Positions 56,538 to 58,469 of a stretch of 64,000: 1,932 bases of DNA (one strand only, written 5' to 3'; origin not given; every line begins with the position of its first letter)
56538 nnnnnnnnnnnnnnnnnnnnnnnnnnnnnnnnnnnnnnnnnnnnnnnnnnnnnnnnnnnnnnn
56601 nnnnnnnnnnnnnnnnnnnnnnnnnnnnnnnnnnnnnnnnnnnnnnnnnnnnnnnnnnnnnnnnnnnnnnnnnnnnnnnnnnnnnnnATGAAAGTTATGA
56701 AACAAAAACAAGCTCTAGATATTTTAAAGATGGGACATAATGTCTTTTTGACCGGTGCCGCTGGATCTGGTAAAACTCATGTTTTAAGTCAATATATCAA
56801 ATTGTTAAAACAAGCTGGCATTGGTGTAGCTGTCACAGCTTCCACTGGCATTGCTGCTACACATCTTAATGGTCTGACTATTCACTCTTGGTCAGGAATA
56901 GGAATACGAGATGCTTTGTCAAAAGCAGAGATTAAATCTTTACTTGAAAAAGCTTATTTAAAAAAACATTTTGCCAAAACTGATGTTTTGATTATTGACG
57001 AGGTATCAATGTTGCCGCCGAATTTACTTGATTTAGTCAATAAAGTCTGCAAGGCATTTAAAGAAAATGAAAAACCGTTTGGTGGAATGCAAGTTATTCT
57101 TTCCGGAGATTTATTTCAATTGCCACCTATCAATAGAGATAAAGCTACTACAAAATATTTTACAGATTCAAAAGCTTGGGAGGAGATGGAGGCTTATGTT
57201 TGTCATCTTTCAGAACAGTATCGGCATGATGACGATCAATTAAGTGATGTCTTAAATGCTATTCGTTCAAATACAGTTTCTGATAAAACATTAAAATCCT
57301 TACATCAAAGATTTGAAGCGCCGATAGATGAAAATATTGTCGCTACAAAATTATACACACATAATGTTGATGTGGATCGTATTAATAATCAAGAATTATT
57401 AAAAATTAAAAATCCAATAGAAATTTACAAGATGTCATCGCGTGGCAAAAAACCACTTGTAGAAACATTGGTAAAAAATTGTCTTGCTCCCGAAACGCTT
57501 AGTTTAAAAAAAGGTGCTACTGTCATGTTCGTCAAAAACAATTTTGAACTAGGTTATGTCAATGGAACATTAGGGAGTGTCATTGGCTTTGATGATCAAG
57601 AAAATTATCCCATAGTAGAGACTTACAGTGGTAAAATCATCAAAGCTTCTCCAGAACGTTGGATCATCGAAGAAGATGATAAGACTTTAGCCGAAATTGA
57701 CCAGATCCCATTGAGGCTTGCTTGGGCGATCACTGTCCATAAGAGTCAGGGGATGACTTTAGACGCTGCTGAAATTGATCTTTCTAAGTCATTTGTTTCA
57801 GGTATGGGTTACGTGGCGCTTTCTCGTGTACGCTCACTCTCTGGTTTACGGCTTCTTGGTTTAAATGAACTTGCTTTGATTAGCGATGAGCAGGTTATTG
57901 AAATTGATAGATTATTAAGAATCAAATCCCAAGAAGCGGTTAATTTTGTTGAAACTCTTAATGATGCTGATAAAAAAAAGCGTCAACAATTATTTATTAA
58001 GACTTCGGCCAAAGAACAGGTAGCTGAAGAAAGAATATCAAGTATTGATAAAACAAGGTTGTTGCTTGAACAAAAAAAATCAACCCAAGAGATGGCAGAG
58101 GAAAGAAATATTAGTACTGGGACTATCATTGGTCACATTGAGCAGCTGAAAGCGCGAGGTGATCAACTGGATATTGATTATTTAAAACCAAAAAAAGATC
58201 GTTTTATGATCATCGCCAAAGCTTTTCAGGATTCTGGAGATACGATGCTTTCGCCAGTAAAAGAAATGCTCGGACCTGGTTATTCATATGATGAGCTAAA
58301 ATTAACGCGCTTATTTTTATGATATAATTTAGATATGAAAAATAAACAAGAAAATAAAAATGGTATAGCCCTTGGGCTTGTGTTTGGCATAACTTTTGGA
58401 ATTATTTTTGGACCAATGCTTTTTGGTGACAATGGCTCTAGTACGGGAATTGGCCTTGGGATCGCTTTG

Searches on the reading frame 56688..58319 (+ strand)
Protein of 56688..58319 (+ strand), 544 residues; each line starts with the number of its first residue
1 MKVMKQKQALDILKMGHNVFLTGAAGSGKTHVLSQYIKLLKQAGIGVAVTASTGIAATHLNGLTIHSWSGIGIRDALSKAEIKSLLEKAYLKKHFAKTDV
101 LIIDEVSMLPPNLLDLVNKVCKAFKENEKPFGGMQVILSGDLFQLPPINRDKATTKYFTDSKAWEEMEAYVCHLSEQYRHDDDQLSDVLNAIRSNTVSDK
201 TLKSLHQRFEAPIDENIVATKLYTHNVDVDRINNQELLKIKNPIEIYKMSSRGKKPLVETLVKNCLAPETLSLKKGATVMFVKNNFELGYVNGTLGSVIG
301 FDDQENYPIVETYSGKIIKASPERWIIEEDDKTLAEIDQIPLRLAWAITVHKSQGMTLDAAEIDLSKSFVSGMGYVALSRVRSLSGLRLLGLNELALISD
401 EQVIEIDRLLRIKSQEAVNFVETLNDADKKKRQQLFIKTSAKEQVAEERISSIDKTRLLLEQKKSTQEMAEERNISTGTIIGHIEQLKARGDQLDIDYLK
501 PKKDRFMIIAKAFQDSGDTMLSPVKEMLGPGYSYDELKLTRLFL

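Call 64: search_protein_families(library=pfam, proteins=[window:56688-58319:+], max_evalue=0.00001)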
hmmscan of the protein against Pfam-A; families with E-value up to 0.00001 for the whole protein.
window:56688-58319:+ (544 aa): 7 families
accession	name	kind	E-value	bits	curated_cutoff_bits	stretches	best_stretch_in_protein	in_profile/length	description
PF05970.20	PIF1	-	8.8e-35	120.7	25.9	1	13-186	19-195/223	PIF1-like helicase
PF13604.12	AAA_30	-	2.5e-17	63.7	27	1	5-206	5-181/191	AAA domain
PF14493.12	HTH_40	-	2.5e-16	60.2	27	1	454-540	3-88/89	Helix-turn-helix domain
PF13245.12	AAA_19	-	1.7e-14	54.6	25.1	1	6-148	1-132/134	AAA domain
PF21530.3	Pif1_2B_dom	-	8.5e-09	35.4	23.9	1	258-301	3-47/47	DNA helicase Pif1, 2B domain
PF13401.12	AAA_22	-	6e-08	33.5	27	1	19-140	8-122/130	AAA domain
PF01443.25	Viral_helicase1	-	2.5e-06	27.9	21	0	21-154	3-107/228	Viral superfamily 1 RNA helicase core domain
